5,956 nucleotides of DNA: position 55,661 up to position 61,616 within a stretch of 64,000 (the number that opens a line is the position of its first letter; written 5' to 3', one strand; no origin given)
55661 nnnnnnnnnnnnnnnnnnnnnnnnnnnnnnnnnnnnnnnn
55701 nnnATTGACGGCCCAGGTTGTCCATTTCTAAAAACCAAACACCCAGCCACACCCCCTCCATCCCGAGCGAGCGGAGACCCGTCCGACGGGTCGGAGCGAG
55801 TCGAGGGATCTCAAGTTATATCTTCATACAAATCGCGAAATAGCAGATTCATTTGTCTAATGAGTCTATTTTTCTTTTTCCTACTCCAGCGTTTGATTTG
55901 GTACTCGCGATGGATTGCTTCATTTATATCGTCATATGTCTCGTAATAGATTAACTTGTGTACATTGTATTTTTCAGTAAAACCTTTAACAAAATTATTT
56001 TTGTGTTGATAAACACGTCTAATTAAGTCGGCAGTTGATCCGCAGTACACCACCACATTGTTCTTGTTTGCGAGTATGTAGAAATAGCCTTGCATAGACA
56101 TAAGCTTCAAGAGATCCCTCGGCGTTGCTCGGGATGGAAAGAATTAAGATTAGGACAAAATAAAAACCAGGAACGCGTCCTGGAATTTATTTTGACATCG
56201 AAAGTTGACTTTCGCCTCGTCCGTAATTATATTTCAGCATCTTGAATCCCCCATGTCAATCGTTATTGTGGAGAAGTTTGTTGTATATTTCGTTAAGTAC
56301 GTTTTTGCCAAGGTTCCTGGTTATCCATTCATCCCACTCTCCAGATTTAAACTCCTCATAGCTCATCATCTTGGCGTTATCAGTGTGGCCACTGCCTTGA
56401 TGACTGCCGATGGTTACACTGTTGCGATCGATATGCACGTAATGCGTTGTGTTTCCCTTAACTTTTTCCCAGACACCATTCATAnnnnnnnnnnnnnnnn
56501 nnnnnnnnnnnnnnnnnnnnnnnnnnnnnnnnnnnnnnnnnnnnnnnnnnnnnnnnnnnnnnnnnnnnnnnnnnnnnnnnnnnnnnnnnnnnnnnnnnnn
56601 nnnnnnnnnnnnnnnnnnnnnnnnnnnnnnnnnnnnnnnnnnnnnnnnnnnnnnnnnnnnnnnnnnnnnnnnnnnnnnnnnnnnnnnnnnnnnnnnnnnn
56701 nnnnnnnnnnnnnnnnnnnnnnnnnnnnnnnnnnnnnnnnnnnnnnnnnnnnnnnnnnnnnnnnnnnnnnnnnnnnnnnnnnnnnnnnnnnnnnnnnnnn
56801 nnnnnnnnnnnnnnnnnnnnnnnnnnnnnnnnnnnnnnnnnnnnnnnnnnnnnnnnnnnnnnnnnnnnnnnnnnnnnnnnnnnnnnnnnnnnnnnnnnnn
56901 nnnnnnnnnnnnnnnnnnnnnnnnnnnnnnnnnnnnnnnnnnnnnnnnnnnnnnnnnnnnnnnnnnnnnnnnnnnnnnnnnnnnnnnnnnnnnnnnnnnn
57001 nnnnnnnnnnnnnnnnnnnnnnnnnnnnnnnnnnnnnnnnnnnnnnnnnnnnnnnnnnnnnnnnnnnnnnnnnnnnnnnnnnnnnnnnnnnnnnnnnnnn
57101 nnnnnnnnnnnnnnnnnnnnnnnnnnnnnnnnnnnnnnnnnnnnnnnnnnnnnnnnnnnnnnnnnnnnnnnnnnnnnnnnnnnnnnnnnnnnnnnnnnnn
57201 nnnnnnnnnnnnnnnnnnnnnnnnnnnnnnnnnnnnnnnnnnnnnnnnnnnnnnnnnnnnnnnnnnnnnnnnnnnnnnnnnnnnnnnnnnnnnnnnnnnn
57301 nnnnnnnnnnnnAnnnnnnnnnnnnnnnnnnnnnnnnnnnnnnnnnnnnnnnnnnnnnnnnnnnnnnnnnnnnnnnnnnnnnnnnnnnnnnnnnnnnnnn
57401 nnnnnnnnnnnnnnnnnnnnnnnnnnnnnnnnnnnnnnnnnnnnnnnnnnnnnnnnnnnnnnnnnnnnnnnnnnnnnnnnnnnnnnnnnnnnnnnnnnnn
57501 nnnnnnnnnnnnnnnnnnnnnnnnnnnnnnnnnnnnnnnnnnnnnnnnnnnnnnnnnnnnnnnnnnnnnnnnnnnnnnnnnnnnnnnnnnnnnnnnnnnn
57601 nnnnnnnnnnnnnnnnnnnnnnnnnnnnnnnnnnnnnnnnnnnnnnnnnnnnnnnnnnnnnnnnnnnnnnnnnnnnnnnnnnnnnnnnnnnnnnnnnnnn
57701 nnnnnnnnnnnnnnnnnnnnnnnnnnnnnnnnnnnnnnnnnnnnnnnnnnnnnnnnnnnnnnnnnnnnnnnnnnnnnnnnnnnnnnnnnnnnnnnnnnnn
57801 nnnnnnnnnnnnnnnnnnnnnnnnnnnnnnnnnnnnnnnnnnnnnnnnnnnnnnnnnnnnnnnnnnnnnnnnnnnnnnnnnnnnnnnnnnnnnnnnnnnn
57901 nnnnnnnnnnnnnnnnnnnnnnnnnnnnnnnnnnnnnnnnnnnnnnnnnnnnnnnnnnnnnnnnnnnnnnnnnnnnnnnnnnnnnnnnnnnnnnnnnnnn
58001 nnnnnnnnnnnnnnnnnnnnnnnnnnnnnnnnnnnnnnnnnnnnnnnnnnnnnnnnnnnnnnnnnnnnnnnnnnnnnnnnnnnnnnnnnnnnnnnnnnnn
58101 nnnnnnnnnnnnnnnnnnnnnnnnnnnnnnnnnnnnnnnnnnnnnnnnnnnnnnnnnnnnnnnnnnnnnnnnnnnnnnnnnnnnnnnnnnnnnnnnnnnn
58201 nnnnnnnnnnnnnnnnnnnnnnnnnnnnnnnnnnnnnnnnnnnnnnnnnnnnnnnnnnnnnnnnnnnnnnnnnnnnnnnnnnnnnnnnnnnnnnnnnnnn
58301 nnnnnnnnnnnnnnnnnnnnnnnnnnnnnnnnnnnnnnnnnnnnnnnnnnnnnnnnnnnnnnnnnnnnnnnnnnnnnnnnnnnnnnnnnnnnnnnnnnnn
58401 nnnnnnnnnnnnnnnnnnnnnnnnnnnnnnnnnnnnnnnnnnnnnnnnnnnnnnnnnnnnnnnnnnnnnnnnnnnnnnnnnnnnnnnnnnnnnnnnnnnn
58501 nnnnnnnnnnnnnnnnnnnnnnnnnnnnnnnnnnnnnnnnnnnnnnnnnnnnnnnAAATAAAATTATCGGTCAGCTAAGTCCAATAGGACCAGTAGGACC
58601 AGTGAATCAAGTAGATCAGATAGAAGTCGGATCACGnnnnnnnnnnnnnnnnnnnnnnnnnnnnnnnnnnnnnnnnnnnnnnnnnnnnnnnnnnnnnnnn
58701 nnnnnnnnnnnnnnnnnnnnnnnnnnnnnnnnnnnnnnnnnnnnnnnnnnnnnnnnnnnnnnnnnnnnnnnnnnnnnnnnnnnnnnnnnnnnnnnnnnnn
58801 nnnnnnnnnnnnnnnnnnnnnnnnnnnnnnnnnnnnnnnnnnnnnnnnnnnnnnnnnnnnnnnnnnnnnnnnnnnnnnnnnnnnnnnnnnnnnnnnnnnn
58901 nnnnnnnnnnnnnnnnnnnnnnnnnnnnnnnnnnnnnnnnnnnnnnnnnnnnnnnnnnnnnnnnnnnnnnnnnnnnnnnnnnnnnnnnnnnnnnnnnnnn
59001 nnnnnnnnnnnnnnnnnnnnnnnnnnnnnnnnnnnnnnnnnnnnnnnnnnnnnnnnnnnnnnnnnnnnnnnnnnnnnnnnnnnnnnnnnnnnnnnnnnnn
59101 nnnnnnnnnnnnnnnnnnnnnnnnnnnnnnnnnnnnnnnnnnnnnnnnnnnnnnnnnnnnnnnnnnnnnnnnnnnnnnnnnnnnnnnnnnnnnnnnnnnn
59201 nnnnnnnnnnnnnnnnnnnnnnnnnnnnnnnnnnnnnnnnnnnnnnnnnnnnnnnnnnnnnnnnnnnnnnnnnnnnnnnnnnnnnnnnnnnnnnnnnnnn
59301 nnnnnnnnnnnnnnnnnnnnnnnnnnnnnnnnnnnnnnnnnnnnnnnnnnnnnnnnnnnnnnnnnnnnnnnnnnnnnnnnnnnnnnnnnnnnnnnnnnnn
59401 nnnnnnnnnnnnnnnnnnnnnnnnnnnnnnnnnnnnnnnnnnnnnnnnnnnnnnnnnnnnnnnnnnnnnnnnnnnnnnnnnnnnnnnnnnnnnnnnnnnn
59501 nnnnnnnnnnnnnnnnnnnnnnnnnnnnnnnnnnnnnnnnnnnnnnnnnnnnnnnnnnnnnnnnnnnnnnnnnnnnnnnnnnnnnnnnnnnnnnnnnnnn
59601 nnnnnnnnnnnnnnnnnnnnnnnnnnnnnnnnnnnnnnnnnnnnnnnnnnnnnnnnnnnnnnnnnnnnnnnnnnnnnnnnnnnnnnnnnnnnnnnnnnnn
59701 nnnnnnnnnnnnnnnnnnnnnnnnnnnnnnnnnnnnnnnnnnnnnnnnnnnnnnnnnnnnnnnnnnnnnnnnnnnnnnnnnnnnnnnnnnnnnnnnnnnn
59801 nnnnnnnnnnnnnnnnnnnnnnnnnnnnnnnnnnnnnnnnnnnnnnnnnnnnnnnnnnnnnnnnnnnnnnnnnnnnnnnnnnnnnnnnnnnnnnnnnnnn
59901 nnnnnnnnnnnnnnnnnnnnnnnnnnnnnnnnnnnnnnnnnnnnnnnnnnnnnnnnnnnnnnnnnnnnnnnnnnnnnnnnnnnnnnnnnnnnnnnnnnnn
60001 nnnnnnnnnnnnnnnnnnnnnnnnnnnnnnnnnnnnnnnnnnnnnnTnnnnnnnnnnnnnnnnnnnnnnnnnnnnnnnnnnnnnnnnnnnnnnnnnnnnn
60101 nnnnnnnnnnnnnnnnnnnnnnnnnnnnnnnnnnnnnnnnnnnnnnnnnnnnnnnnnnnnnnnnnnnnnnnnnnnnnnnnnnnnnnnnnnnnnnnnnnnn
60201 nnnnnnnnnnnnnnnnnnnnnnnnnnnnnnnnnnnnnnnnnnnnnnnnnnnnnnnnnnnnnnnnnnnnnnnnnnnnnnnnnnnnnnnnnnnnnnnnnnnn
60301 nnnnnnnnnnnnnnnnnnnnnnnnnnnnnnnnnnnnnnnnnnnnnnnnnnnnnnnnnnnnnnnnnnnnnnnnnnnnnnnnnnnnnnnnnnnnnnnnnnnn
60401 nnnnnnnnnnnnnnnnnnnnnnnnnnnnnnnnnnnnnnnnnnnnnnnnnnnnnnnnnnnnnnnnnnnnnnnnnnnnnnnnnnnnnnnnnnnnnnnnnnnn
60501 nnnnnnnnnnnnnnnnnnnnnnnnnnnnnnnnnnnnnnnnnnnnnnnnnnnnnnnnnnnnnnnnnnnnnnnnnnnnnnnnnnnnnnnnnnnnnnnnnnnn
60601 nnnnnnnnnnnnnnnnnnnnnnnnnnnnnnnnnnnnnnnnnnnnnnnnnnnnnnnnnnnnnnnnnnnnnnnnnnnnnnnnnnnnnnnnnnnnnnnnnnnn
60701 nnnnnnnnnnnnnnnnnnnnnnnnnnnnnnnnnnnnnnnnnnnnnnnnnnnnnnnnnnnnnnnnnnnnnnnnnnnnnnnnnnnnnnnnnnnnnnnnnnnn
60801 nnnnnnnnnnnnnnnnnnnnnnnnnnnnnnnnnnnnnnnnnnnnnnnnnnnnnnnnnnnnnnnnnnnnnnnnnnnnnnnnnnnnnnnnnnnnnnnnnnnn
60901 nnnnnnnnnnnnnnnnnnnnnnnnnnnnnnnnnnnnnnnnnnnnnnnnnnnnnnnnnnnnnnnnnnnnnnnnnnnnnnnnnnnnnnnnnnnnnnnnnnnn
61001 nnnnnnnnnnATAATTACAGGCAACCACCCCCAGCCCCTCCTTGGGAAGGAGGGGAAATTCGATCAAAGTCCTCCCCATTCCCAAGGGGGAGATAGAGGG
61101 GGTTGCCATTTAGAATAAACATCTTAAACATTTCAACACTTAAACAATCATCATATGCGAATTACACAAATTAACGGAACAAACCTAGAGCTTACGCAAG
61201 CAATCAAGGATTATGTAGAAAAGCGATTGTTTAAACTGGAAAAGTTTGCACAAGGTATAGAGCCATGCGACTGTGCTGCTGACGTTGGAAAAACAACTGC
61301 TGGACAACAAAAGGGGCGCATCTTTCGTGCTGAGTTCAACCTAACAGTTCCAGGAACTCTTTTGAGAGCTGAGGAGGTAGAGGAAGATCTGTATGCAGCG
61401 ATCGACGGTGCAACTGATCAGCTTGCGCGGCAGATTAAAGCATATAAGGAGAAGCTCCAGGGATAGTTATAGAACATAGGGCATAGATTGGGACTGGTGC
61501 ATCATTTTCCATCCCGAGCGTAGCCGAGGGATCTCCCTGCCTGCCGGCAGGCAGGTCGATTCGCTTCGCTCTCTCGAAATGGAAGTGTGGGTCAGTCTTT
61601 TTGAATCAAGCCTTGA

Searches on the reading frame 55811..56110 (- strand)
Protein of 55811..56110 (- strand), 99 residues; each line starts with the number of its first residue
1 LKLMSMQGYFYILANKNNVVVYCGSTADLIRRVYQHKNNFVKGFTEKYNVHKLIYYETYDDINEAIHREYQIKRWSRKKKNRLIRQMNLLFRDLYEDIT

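Call 56: search_protein_families(library=pfam, proteins=[window:55811-56110:-], max_evalue=0.01)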
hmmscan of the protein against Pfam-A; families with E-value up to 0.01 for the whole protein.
window:55811-56110:- (99 aa): 2 families
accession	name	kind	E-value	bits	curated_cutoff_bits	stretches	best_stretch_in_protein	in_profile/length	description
PF01541.30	GIY-YIG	-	4.9e-16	59.2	22.6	1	8-80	2-77/78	GIY-YIG catalytic domain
PF10544.15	T5orf172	-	0.00023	22.1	20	1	8-81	1-78/101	T5orf172 domain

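Call 67: search_protein_families(library=ncbifam, proteins=[window:55811-56110:-], max_evalue=0.01)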
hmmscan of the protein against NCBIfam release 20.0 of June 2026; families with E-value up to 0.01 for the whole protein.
window:55811-56110:- (99 aa): 2 families
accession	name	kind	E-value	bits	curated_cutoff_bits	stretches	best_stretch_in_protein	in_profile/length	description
TIGR01453.1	grpIintron_endo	subfamily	0.0038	17.3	56.05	1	9-43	3-37/215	group I intron endonuclease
NF002752.0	PRK02797.1-1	equivalog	0.0091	15.3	754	1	8-79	267-333/359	TDP-N-acetylfucosamine:lipid II N-acetylfucosaminyltransferase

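Call 77: search_solved_structures(query=window:55811-56107:-, max_evalue=1, show_alignments=2)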
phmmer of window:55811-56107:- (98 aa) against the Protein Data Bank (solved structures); distinct sequences matched with E-value up to 1: 3.
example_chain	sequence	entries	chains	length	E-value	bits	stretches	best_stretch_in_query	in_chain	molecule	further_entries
1zg2_A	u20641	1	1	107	7.4e-06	29.7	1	5-84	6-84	Hypothetical UPF0213 protein BH0048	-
1ywl_A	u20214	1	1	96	0.016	19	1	7-88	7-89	Hypothetical UPF0213 protein EF2693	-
9ygm_LF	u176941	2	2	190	0.49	14.3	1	14-84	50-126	60S ribosomal protein uL6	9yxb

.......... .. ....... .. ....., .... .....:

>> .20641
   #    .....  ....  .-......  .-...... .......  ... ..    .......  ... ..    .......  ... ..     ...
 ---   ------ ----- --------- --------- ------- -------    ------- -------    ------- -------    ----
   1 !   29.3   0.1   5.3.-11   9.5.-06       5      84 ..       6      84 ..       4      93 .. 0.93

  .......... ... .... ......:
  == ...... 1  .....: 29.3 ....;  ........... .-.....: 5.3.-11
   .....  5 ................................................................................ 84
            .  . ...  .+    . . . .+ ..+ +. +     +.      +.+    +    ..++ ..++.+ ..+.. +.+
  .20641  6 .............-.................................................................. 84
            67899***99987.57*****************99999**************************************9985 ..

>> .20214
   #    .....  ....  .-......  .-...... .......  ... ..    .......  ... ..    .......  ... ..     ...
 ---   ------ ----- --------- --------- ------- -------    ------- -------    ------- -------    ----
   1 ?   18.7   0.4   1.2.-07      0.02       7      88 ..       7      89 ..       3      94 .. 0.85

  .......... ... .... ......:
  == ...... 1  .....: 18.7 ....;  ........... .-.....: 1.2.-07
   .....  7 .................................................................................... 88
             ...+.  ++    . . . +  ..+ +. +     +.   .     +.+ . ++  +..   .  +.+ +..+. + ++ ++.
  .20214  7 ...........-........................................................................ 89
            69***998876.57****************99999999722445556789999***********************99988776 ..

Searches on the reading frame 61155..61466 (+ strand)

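Call 79: search_protein_families(library=pfam, proteins=[window:61155-61466:+], max_evalue=0.01)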
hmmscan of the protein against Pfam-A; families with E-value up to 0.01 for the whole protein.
window:61155-61466:+ (103 aa): 1 family
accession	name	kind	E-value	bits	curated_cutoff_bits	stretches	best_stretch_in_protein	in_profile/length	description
PF02482.25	Ribosomal_S30AE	-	6.4e-24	84.9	23.7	1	5-102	2-88/88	Sigma 54 modulation protein / S30EA ribosomal protein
